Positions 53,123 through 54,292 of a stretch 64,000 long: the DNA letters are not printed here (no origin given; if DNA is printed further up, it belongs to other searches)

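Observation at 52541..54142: Sulfotransferase fused to a long coiled coil and a terminal amphipathic helix: a WbdD-like glycan chain terminator/ruler that would cap with sulfate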

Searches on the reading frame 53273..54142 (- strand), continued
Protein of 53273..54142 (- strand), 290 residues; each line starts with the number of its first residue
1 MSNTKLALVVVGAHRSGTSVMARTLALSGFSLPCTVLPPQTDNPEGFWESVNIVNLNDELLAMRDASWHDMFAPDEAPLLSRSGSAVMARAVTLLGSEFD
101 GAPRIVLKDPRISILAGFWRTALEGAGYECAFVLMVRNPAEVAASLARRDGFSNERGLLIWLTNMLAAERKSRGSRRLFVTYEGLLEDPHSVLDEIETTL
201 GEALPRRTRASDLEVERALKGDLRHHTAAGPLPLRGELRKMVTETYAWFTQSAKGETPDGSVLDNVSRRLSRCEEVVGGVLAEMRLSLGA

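Call 56: search_protein_families(library=pfam, proteins=[L041:6551-7345:+, L041:11781-15323:+, L041:15320-16570:+, L041:17270-20062:+, L041:5355-6554:+, L041:3878-5248:+, L013:7316-8152:-, L013:11031-15005:+, L017:7039-7890:+, L037:8937-9908:+], max_evalue=0.001)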
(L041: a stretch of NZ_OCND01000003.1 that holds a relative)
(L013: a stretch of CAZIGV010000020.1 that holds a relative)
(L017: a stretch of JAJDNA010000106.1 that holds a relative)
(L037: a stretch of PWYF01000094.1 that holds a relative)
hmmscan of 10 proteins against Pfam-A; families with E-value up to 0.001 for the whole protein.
L041:6551-7345:+ (264 aa): 1 family
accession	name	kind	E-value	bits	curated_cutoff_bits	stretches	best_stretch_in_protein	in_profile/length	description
PF01061.29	ABC2_membrane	-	1.6e-08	34.8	26.9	1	25-225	8-210/211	ABC-2 type transporter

L041:11781-15323:+ (1180 aa): 8 families
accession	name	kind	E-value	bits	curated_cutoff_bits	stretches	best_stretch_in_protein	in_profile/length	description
PF00535.33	Glycos_transf_2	-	3.7e-21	76.2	23.3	1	520-642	1-113/168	Glycosyl transferase family 2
PF13524.12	Glyco_trans_1_2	-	7.3e-21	75.1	25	2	366-484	16-137/144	Glycosyl transferase-like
PF00534.26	Glycos_transf_1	-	4e-15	56.2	26.4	2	1092-1156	104-170/172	Glycosyl transferases group 1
PF13692.12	Glyco_trans_1_4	-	6.8e-15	56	27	2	334-459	15-140/142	Glycosyl transferases group 1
PF10111.15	Glyco_tranf_2_2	-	5.5e-10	39.6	27.3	1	524-626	4-100/276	Glycosyltransferase like family 2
PF13641.12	Glyco_tranf_2_3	-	2.3e-08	34.8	27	1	538-754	22-216/230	Glycosyltransferase like family 2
PF13632.12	Glyco_trans_2_3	-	2.2e-07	31.3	27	1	610-790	1-141/198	Glycosyl transferase family group 2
PF13439.12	Glyco_transf_4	-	0.00021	21.8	28.5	1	848-948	14-109/170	Glycosyltransferase Family 4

L041:15320-16570:+ (416 aa): 4 families
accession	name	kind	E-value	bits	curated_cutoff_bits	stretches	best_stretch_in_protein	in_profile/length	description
PF08241.18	Methyltransf_11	-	4.8e-10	40.4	21.2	1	203-298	6-94/95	Methyltransferase domain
PF13489.12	Methyltransf_23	-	4.7e-09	36.6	27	1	258-381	75-155/164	Methyltransferase domain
PF08242.18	Methyltransf_12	-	2.9e-05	25.2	30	1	217-297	19-98/98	Methyltransferase domain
PF13649.12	Methyltransf_25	-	4.2e-05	24.6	27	1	201-295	5-97/97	Methyltransferase domain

L041:17270-20062:+ (930 aa): 6 families
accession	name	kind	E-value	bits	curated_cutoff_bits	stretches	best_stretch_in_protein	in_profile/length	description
PF00535.33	Glycos_transf_2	-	4.1e-48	163.9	23.3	2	388-516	1-130/168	Glycosyl transferase family 2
PF13641.12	Glyco_tranf_2_3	-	5.8e-19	69.4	27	2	642-861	1-212/230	Glycosyltransferase like family 2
PF10111.15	Glyco_tranf_2_2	-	2e-16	60.8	27.3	1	388-567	1-199/276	Glycosyltransferase like family 2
PF13632.12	Glyco_trans_2_3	-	3.9e-07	30.5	27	1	808-879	72-140/198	Glycosyl transferase family group 2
PF13506.12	Glyco_transf_21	-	3.5e-05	23.8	21.7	1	710-853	16-147/174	Glycosyl transferase family 21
PF13712.12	Glyco_tranf_2_5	-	9.5e-05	22.6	27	1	703-881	33-209/210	Glycosyltransferase like family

L041:5355-6554:+ (399 aa): 2 families
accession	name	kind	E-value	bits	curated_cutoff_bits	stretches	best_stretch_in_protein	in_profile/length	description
PF01053.26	Cys_Met_Meta_PP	-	1.8e-154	514.4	27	1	19-393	2-380/381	Cys/Met metabolism PLP-dependent enzyme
PF01041.23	DegT_DnrJ_EryC1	-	0.00063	19.5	19.8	0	65-241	25-201/360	DegT/DnrJ/EryC1/StrS aminotransferase family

L041:3878-5248:+ (456 aa): 2 families
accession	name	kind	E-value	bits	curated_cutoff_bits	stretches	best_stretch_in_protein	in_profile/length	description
PF00291.31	PALP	-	6.8e-71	239.4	35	1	8-302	2-295/295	Pyridoxal-phosphate dependent enzyme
PF00571.33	CBS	-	4.3e-12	46.6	24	1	341-389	6-55/57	CBS domain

L013:7316-8152:- (278 aa): 1 family
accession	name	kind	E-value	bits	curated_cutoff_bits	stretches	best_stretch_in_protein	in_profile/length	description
PF01061.29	ABC2_membrane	-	2.2e-06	27.8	26.9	1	35-236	6-208/211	ABC-2 type transporter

L013:11031-15005:+ (1324 aa): 5 families
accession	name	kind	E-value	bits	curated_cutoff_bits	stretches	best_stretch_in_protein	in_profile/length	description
PF14307.12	Glyco_tran_WbsX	-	2.5e-126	422.3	25.1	1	969-1309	1-350/350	Glycosyltransferase WbsX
PF00535.33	Glycos_transf_2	-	4e-25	89.1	23.3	1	721-887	1-164/168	Glycosyl transferase family 2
PF13641.12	Glyco_tranf_2_3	-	1.3e-13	52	27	1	720-929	3-212/230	Glycosyltransferase like family 2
PF13506.12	Glyco_transf_21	-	6e-06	26.3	21.7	1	786-922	21-148/174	Glycosyl transferase family 21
PF13632.12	Glyco_trans_2_3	-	6.2e-06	26.6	27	1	800-934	3-128/198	Glycosyl transferase family group 2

L017:7039-7890:+ (283 aa): 1 family
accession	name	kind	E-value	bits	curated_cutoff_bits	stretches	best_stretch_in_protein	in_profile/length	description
PF01061.29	ABC2_membrane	-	1.8e-16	60.7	26.9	1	46-244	7-210/211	ABC-2 type transporter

L037:8937-9908:+ (323 aa): 2 families
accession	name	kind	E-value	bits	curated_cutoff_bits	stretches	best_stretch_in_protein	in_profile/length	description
PF13469.12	Sulfotransfer_3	-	1.6e-08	35.5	27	1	18-47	2-31/216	Sulfotransferase family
PF00685.33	Sulfotransfer_1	-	0.00054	19.9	22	0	18-241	4-170/255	Sulfotransferase domain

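Call 72: search_protein_representatives(protein=window:53273-54142:-)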
Query: 290 residues. Proteins with E-value up to 0.001 (for the whole library): 17917; up to 1e-10: 12611; up to 1e-30: 2784. The best 150 are listed.
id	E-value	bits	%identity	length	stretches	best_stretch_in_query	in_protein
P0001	5.2e-174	593.5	100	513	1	21-290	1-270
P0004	7.1e-118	409.3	64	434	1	1-285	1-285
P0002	2.9e-104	364.7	60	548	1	4-285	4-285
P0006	7.4e-95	333.8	55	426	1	4-283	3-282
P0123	1.1e-80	287.4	49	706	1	8-286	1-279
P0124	3.3e-73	262.8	51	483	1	37-285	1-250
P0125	4.4e-71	255.8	45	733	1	6-287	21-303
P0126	1.2e-70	254.5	48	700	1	5-286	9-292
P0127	3.3e-66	239.9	44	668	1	3-285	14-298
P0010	4.2e-66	239.5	46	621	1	5-288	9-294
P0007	9.4e-66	238.4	48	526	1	14-287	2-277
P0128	1.2e-64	234.7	39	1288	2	5-228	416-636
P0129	1.9e-64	234.1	43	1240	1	2-286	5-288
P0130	1.0e-63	231.7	44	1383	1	21-289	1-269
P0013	1.3e-63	231.4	45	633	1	14-288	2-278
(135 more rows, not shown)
